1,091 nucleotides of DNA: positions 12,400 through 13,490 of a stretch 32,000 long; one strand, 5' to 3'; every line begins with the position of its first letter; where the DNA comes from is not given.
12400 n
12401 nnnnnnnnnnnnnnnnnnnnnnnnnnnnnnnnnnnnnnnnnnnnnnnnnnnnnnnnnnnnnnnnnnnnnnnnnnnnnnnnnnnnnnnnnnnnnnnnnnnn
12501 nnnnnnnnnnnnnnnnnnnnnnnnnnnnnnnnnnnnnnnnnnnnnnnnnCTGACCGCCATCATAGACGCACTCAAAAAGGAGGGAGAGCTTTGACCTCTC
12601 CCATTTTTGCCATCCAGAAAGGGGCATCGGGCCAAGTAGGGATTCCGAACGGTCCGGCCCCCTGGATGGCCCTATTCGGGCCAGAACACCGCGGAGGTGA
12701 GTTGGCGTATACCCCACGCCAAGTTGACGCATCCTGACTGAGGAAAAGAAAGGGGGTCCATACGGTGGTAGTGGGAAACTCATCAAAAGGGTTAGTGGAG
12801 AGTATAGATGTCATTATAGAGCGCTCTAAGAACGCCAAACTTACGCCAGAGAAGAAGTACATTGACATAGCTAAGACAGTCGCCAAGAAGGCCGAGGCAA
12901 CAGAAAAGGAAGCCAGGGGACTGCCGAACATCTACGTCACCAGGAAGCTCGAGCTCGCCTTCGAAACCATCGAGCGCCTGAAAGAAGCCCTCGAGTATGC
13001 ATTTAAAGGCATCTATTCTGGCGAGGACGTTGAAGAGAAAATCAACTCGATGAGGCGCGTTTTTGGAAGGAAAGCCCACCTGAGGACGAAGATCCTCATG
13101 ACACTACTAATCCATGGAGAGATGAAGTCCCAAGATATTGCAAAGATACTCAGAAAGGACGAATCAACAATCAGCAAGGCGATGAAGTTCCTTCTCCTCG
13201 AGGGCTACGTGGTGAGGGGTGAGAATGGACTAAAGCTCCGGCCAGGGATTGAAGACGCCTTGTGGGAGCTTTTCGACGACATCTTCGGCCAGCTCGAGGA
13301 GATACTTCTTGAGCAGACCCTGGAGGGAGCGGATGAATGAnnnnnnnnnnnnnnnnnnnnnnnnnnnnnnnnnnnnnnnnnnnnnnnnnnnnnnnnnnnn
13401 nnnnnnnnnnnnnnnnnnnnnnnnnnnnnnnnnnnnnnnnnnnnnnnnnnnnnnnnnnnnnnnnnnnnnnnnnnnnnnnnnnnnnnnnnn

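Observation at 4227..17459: Thirteen-kb translationally coupled envelope module (secreted proteins + S8 protease + about ten membrane proteins + wHTH + HerA/FtsK ATPase) with no recognisable capsid or conjugation genes: candidate undescribed cell-surface DNA-transfer or particle-forming apparatus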

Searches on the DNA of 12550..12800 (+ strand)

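Call 81: build_rna_model(alignment_id=A8, structure=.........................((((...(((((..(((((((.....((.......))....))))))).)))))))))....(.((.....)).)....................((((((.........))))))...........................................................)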
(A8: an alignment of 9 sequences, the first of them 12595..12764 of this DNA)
Model R1 built from alignment A8 (9 sequences, 200 columns); structure: as given.
model positions 174; base pairs 27; branch points 2; effective number of sequences 2.73; information 0.59 bits per position. Calibrated on 0.2 Mb of random sequence (short: E-values are rough).
structure used (alignment columns):
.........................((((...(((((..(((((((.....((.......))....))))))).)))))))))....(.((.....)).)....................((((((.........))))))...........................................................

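Call 82: search_with_rna_model(model_id=R1, sources=[window, L001, L002, L004, L009, L010, L011, L012, L013, L014, L015, L016, L017, L018, L019, L020, L021, L022, L023, L024, L025, L026, L027], max_evalue=1, show_alignments=0)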
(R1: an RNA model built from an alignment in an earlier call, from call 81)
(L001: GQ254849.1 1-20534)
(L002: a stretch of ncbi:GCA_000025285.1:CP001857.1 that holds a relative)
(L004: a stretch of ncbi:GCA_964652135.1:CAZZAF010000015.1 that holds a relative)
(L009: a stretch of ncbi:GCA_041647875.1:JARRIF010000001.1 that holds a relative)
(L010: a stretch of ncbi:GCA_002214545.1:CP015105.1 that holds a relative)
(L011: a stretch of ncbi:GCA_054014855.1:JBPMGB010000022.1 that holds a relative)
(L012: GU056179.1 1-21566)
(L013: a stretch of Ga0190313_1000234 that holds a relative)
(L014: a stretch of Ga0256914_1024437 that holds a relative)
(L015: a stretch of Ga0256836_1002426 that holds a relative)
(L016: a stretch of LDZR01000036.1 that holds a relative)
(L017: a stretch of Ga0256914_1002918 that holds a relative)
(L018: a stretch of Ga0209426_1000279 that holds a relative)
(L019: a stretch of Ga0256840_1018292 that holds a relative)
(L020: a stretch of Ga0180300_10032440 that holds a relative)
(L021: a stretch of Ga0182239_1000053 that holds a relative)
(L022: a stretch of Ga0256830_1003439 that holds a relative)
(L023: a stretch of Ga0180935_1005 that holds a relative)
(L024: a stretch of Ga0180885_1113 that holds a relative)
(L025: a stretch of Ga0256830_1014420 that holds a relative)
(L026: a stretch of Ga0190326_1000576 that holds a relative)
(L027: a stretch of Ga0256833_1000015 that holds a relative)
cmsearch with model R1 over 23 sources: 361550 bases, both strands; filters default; matches with E-value up to 1: 9.
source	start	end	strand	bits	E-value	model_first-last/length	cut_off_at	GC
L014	1031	1202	+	173.9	9.7e-37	1-174/174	no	0.55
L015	2906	3077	+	171.4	3.5e-36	1-174/174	no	0.56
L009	9260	9431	+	159.6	1.5e-33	1-174/174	no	0.55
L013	10910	11082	+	158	3.5e-33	1-174/174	no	0.51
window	12595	12764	+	151.1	1.3e-31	1-174/174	no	0.59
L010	9269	9459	+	144.5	3.9e-30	1-174/174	no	0.57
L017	9725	9915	+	143.8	5.6e-30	1-174/174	no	0.52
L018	10908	11098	+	130.4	5.6e-27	1-174/174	no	0.52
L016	7727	7917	+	125.1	8.9e-26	1-174/174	no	0.52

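Call 85: search_rna_families(source=window, start=12550, end=12800, threshold=evalue, max_evalue=10)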
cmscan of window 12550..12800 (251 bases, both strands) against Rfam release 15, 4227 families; matches with E-value up to 10: 0.
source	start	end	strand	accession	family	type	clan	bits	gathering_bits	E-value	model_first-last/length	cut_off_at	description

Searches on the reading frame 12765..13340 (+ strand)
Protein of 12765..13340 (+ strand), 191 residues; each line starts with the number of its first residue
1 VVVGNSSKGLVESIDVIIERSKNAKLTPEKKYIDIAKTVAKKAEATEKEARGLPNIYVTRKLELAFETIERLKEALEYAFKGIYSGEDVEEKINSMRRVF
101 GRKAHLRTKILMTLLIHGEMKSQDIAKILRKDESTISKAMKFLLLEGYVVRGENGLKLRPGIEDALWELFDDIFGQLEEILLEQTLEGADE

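Call 5: search_protein_families(library=pfam, max_evalue=0.1, proteins=[window:12765-13340:+])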
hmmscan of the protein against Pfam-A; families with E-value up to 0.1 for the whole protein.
window:12765-13340:+ (191 aa): 12 families
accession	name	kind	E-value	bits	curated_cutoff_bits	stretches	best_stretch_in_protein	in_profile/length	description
PF01022.26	HTH_5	-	3.7e-05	23.9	22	1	107-149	4-45/47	Bacterial regulatory protein, arsR family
PF01978.25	TrmB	-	7e-05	23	25.6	1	109-152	12-55/68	Sugar-specific transcriptional regulator TrmB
PF01047.28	MarR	-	0.00035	20.8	24.6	1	108-151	6-49/59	MarR family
PF13601.12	HTH_34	-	0.0084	16.7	27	0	106-151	1-46/80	Winged helix DNA-binding domain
PF12802.13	MarR_2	-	0.012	16.2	27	1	110-154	10-55/61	MarR family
PF08279.18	HTH_11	-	0.025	14.9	25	1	108-155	3-51/55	HTH domain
PF03374.19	ANT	-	0.032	15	25.3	0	15-61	48-96/108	Phage antirepressor protein KilAC domain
PF13412.12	HTH_24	-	0.045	13.8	21.9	1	109-149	7-47/48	Winged helix-turn-helix DNA-binding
PF25212.1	HVO_A0114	-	0.053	13.8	27.6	0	94-160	14-77/84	HVO_A0114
PF13463.12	HTH_27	-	0.064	14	22.2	0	117-151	16-50/68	Winged helix DNA-binding domain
PF19378.4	DUF5953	-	0.091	13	25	0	23-62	113-152/233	Family of unknown function (DUF5953)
PF03444.21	HrcA_DNA-bdg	-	0.092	12.9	21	0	119-143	23-47/79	Winged helix-turn-helix transcription repressor, HrcA DNA-binding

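Call 20: search_protein_families(library=phrogs, max_evalue=0.01, proteins=[window:12765-13340:+])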
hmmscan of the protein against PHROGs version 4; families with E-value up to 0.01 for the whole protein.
window:12765-13340:+ (191 aa): 3 families
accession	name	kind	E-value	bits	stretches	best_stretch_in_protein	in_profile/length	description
phrog_22122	-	unknown function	0.00068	20.9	0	8-43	53-86/91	-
phrog_5978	-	unknown function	0.0015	18.6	1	87-155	279-347/364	-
phrog_1368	-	transcription regulation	0.0029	18.4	0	120-155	28-63/101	transcriptional regulator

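Call 112: search_protein_families(library=padloc, max_evalue=0.01, proteins=[window:12765-13340:+])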
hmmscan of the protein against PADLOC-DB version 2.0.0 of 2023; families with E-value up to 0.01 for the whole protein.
window:12765-13340:+ (191 aa): 8 families
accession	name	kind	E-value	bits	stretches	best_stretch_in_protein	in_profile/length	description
PDLC01268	CasR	-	4.3e-07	28.1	1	79-151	102-169/179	"CAS-I,CAS-II,CAS-III,CAS-IV,CAS-V,CAS-VI; associated_signaling"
PDLC01434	CasR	-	2e-06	25.8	1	106-156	129-178/191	"CAS-I,CAS-II,CAS-III,CAS-IV,CAS-V,CAS-VI; associated_signaling"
PDLC01879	CARF3--CARF_TM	-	7.1e-06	23.8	1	107-157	158-208/222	-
PDLC01044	Csa3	-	1.2e-05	23.3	1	81-152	114-182/194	Type I-A associated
PDLC04762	PDC-M64C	-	0.0028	15.7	0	113-141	34-62/97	-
PDLC01848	CARF3--CARF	-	0.0029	15.3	1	101-152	133-182/197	-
PDLC01438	Csa3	-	0.0056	14.8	1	90-153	132-191/305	"CAS-I,CAS-II,CAS-III,CAS-IV,CAS-V,CAS-VI; associated_signaling"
PDLC02056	Cas10b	-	0.0077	12.9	0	15-88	255-328/600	-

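Call 113: search_protein_families(library=ncbifam, max_evalue=0.01, proteins=[window:12765-13340:+])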
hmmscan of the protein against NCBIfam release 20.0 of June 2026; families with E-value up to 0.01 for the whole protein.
window:12765-13340:+ (191 aa): 4 families
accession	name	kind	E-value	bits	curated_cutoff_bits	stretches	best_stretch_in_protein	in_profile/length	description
TIGR01884.1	cas_HTH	subfamily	1.1e-05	24.9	60.2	1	87-152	124-189/202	CRISPR-associated CARF protein Csa3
NF033788.1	HTH_metalloreg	subfamily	6.4e-05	22.7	55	1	107-156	13-62/77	metalloregulator ArsR/SmtB family transcription factor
NF053606.1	Sta1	subfamily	0.00054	20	80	1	108-152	23-67/100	Sta1 family transcriptional regulator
NF040939.2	trans_reg_lrs14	equivalog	0.0022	18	90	1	108-152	24-69/103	Lrs14 family HTH-type transcriptional regulator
